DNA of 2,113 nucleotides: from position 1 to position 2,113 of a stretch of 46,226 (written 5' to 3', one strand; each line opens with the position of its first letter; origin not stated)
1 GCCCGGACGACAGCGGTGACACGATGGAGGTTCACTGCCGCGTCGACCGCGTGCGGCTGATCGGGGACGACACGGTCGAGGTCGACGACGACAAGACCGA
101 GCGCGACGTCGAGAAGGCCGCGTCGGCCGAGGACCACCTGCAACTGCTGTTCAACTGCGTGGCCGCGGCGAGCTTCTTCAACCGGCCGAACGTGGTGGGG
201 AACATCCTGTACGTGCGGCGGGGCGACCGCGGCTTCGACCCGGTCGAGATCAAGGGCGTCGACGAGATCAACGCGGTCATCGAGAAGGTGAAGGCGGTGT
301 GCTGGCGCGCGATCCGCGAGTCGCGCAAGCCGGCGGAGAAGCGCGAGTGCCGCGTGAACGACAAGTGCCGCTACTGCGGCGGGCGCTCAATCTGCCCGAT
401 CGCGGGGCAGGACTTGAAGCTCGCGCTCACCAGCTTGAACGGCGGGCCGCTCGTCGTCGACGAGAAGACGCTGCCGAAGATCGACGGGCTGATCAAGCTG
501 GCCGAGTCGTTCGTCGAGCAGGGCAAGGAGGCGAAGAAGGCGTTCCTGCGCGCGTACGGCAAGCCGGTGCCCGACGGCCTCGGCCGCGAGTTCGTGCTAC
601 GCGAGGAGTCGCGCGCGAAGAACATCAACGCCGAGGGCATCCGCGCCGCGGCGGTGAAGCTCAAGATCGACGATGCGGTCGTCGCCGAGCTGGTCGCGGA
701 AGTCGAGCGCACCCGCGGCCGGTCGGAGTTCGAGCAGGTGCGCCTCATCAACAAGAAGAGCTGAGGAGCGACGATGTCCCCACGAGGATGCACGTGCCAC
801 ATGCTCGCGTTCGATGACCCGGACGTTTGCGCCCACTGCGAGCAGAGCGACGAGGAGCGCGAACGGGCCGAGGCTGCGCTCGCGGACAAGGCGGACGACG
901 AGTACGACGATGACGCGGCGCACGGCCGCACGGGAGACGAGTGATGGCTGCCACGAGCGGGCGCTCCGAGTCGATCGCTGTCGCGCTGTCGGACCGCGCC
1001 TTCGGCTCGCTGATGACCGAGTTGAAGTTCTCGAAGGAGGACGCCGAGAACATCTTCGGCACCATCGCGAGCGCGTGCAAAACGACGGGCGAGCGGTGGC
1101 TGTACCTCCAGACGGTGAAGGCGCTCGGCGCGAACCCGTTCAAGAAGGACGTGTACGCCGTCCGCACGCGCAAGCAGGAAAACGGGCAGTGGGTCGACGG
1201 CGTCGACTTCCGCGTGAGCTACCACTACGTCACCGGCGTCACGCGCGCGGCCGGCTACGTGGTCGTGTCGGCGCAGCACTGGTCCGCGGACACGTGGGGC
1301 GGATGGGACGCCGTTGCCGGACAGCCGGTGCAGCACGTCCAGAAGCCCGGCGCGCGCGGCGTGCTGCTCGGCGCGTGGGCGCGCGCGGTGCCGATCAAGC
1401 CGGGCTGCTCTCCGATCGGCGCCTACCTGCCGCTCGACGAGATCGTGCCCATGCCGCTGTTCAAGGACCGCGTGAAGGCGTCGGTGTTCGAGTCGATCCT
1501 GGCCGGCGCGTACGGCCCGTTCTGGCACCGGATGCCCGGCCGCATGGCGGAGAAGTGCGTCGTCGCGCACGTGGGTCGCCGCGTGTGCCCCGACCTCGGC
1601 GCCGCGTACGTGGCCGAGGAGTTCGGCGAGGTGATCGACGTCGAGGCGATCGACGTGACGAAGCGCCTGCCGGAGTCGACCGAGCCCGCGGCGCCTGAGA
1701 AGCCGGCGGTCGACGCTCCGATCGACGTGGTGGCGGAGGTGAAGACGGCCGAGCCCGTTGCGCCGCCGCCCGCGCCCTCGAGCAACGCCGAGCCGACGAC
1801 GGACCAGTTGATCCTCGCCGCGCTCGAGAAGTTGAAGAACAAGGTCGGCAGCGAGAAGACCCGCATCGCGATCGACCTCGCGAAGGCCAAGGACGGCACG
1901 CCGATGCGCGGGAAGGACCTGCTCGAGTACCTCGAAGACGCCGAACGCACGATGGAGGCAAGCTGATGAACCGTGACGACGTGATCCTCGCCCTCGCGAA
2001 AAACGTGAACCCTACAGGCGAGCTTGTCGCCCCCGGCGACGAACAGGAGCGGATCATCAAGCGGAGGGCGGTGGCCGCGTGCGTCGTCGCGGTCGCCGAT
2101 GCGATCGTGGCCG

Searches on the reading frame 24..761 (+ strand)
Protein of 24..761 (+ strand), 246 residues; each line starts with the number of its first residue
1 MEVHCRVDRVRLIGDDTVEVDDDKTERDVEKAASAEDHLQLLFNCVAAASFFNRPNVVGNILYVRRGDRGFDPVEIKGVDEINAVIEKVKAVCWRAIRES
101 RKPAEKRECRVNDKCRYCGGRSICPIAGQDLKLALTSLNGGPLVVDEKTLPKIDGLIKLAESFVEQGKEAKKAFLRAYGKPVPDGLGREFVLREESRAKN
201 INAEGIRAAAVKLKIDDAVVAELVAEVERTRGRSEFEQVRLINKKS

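Call 35: search_protein_families(library=pfam, proteins=[window:24-761:+], max_evalue=0.01)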
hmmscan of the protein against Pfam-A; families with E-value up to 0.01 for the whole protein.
window:24-761:+ (246 aa): 1 family
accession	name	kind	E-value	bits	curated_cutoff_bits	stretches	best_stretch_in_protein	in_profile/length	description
PF12705.13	PDDEXK_1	-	9.3e-09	36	22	1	3-125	124-247/247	PD-(D/E)XK nuclease superfamily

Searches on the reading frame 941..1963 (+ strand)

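Call 35: search_protein_families(library=pfam, proteins=[window:941-1963:+], max_evalue=0.01)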
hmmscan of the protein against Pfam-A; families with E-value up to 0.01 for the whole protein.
window:941-1963:+ (341 aa): 1 family
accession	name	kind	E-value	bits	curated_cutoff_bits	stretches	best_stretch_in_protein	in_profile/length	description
PF03837.19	RecT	-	2.9e-10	40.5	24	1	57-232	29-191/198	RecT family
